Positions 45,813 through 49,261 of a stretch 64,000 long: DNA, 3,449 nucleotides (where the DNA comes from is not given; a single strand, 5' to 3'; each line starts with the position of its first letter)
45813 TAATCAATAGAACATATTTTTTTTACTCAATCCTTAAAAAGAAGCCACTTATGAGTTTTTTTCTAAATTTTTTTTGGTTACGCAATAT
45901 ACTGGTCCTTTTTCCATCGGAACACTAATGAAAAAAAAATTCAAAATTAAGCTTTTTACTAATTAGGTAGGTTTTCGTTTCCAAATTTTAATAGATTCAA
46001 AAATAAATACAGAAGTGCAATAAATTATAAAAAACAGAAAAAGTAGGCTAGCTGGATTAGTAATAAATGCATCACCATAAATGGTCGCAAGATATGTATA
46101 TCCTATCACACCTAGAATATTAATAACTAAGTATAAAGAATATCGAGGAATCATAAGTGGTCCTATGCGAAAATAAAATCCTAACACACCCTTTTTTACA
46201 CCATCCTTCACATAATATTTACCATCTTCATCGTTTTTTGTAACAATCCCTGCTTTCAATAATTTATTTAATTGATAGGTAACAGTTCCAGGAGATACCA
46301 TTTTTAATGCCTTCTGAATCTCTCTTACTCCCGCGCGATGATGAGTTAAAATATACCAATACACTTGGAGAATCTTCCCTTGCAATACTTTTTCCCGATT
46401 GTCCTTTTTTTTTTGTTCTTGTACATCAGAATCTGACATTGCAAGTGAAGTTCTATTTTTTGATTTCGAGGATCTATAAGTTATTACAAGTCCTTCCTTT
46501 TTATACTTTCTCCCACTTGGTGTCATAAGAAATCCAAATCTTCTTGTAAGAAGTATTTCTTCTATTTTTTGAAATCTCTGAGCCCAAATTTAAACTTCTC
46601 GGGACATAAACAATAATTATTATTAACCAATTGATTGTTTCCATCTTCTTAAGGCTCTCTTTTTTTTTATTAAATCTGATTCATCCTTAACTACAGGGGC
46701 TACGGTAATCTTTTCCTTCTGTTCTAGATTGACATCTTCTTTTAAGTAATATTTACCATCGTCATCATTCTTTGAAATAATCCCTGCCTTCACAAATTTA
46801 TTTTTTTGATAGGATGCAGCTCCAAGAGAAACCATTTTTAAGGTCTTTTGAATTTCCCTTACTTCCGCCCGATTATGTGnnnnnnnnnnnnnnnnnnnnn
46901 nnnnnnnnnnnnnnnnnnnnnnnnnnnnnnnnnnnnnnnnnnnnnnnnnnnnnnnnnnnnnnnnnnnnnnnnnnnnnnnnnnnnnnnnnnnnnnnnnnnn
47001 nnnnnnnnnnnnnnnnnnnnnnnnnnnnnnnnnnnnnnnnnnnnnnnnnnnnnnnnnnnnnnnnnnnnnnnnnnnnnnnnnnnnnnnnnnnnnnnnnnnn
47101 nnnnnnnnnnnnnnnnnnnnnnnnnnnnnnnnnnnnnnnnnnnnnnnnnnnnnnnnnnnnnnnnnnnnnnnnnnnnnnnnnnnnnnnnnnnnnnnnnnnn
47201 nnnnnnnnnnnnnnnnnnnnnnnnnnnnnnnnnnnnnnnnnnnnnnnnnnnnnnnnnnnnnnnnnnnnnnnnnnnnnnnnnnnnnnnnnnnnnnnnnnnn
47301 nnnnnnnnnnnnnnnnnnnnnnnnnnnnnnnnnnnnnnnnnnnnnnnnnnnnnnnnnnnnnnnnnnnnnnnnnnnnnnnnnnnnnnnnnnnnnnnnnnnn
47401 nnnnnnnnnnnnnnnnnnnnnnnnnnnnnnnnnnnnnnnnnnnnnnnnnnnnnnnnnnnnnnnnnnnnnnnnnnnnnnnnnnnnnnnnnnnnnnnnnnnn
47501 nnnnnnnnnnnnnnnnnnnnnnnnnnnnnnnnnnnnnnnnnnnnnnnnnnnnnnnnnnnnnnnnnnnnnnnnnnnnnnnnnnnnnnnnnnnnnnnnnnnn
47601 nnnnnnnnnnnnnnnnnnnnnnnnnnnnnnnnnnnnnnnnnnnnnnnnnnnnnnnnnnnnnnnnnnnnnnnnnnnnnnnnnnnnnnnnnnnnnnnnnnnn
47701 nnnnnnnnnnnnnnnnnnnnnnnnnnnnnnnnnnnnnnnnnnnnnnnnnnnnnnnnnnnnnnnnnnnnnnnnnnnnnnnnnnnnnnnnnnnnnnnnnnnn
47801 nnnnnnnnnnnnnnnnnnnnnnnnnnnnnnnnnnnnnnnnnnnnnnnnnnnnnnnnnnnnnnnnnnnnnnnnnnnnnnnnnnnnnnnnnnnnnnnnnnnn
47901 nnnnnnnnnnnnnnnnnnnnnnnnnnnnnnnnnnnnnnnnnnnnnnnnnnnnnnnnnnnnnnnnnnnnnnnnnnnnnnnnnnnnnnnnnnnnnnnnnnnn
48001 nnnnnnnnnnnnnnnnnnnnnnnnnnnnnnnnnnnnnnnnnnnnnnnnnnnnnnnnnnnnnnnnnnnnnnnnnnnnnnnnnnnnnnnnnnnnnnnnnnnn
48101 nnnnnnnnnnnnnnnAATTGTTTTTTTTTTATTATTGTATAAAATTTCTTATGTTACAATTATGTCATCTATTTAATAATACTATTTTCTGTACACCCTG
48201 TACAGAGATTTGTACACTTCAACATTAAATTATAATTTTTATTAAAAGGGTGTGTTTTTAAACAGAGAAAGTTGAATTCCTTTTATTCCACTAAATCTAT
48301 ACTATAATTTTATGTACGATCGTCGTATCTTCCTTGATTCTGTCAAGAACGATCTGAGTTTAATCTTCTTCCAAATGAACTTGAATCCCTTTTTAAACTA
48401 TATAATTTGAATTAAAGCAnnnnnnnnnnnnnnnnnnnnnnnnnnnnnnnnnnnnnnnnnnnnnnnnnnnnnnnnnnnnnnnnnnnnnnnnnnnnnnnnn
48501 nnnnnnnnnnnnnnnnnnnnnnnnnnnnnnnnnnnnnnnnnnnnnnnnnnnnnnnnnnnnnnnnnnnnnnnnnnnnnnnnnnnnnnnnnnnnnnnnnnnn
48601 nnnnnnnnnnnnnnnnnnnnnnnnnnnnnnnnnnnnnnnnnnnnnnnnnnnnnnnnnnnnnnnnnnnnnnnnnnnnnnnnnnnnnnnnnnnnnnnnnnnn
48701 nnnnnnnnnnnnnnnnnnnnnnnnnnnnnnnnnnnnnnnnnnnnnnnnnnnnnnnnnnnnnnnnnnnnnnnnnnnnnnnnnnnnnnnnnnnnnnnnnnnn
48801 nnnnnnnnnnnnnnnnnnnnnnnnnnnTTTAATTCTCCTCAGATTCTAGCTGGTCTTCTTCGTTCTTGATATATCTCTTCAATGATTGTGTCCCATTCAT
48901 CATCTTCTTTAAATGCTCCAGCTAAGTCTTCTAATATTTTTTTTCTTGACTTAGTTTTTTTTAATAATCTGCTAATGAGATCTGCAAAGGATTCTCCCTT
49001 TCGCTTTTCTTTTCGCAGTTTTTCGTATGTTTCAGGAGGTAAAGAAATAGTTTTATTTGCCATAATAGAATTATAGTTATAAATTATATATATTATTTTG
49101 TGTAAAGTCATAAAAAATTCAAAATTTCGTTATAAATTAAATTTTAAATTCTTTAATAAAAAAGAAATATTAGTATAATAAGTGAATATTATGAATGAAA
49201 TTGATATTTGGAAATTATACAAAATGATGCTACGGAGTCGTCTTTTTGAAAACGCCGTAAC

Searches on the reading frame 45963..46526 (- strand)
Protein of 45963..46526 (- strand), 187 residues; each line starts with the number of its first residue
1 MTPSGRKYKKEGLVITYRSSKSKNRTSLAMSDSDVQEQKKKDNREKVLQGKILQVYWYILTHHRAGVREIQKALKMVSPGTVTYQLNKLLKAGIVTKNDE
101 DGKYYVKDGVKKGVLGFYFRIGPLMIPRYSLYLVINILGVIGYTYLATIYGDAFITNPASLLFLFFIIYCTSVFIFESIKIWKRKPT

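Call 18: search_protein_families(library=pfam, proteins=[window:45963-46526:-], max_evalue=0.001)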
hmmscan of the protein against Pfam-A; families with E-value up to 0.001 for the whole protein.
window:45963-46526:- (187 aa): 2 families
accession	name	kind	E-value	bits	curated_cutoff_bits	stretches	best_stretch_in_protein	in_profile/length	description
PF01022.26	HTH_5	-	0.0003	21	22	1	67-97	18-47/47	Bacterial regulatory protein, arsR family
PF01978.25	TrmB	-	0.00032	20.9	25.6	1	54-105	12-62/68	Sugar-specific transcriptional regulator TrmB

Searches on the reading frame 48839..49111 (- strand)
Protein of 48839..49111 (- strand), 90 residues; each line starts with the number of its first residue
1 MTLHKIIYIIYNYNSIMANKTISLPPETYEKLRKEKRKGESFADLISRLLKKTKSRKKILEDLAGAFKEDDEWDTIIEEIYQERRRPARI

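Call 18: search_protein_families(library=pfam, proteins=[window:48839-49111:-], max_evalue=0.001)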
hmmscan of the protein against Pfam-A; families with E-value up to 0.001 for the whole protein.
window:48839-49111:- (90 aa): 2 families
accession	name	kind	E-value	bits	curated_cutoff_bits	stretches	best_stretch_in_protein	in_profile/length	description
PF02697.20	VAPB_antitox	-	7.8e-14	52.7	27.9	1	20-86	1-66/69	Putative antitoxin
PF24434.1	DUF7557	-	0.0002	21.2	25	1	20-50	2-32/45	Family of unknown function (DUF7557)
